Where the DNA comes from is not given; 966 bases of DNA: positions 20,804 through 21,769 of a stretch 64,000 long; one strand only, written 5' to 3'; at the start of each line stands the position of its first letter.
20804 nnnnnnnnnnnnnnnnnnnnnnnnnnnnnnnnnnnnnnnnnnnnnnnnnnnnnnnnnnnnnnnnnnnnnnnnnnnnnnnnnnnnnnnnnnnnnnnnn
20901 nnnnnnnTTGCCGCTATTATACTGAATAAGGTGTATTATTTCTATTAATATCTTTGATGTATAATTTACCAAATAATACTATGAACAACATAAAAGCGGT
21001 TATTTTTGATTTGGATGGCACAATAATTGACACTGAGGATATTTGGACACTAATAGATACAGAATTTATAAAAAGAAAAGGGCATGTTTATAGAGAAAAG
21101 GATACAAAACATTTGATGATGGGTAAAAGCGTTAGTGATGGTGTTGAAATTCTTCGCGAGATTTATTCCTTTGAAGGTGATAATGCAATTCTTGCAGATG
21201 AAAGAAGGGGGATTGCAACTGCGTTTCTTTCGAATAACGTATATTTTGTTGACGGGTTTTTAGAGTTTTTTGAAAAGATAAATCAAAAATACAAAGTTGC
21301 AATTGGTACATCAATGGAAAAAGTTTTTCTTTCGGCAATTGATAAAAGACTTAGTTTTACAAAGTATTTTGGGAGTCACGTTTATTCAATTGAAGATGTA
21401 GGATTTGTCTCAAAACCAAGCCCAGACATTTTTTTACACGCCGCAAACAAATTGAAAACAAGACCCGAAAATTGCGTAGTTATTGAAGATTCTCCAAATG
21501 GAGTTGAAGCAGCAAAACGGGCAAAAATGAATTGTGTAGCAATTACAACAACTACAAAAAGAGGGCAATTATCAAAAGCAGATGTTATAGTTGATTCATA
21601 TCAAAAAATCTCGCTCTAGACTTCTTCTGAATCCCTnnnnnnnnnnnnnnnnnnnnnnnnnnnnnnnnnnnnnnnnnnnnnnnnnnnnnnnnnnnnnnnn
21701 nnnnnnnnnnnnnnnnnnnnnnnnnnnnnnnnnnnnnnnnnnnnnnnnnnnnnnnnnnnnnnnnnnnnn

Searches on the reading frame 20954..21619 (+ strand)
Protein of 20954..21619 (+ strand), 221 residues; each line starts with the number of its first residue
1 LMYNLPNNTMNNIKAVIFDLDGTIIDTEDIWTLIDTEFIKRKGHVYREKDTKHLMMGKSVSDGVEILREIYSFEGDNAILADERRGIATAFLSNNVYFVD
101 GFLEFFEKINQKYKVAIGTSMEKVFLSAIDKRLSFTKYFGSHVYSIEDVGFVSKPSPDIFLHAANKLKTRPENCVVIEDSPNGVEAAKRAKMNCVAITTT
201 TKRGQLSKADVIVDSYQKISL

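Call 3: search_protein_families(library=pfam, proteins=[window:20954-21619:+], max_evalue=0.01)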
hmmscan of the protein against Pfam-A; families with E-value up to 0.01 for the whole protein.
window:20954-21619:+ (221 aa): 5 families
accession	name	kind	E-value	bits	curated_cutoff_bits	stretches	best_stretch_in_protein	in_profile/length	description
PF13419.12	HAD_2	-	1.6e-26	93.9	23.8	1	16-197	1-178/178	Haloacid dehalogenase-like hydrolase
PF00702.32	Hydrolase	-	4.4e-26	92.9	26.4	1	13-190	1-190/191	haloacid dehalogenase-like hydrolase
PF13242.12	Hydrolase_like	-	5.5e-07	29.9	22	1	153-207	3-59/75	HAD-hyrolase-like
PF12710.13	HAD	-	0.0019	19.1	27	1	16-181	1-182/189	haloacid dehalogenase-like hydrolase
PF03031.24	NIF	-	0.002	18.3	21.8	0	100-188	41-125/160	NLI interacting factor-like phosphatase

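Call 4: search_protein_families(library=ncbifam, proteins=[window:20954-21619:+], max_evalue=0.01)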
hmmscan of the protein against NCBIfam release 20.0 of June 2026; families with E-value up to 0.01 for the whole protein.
window:20954-21619:+ (221 aa): 38 families (the best 25 are shown)
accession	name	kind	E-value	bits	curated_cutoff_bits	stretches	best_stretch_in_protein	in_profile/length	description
TIGR02009.1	PGMB-YQAB-SF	subfamily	9.2e-29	100.9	153.35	1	13-197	1-186/186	beta-phosphoglucomutase family hydrolase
NF008087.0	PRK10826.1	equivalog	2.5e-25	89.4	191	1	9-205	3-199/222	hexitol phosphatase HxpB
NF008000.0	PRK10725.1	equivalog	3.9e-21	76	215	1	13-197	5-185/188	fructose-1-phosphate/6-phosphogluconate phosphatase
TIGR01990.1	bPGM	equivalog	2.2e-19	70.1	189.4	1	13-197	1-186/187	beta-phosphoglucomutase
TIGR01509.1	HAD-SF-IA-v3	subfamily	3.7e-16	59.7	29.4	1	152-196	109-153/154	HAD-IA family hydrolase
NF046057.1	bifunc_MtlD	equivalog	5.9e-16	58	800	1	11-198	5-192/683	bifunctional mannitol-1-phosphate dehydrogenase/phosphatase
TIGR02253.1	CTE7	subfamily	7.8e-16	58.5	169.75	1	104-217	101-218/221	TIGR02253 family HAD-type hydrolase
NF007854.0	PRK10563.1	equivalog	1.7e-15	57.3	211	1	10-195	1-183/221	6-phosphogluconate phosphatase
NF009695.0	PRK13222.1-2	equivalog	9.7e-15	54.7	225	1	9-219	2-218/226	phosphoglycolate phosphatase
NF008610.0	PRK11587.1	equivalog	2e-14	53.4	282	1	13-220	3-204/219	sugar phosphatase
NF009804.0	PRK13288.1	equivalog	2.9e-13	49.8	218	1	12-203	2-187/215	pyrophosphatase PpaX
NF053653.1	InDiPhoBT2121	equivalog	6.5e-13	48.8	245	1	13-201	1-190/216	inorganic diphosphatase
TIGR01422.2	phosphonatase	equivalog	4.4e-12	45.8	220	1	88-210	89-212/251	phosphonoacetaldehyde hydrolase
TIGR02254.1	YjjG_YfnB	equivalog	1.2e-11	44.5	159.9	1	14-198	2-197/223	YjjG family noncanonical pyrimidine nucleotidase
NF009694.0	PRK13222.1-1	equivalog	2.6e-11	43.3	415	1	116-218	131-234/252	phosphoglycolate phosphatase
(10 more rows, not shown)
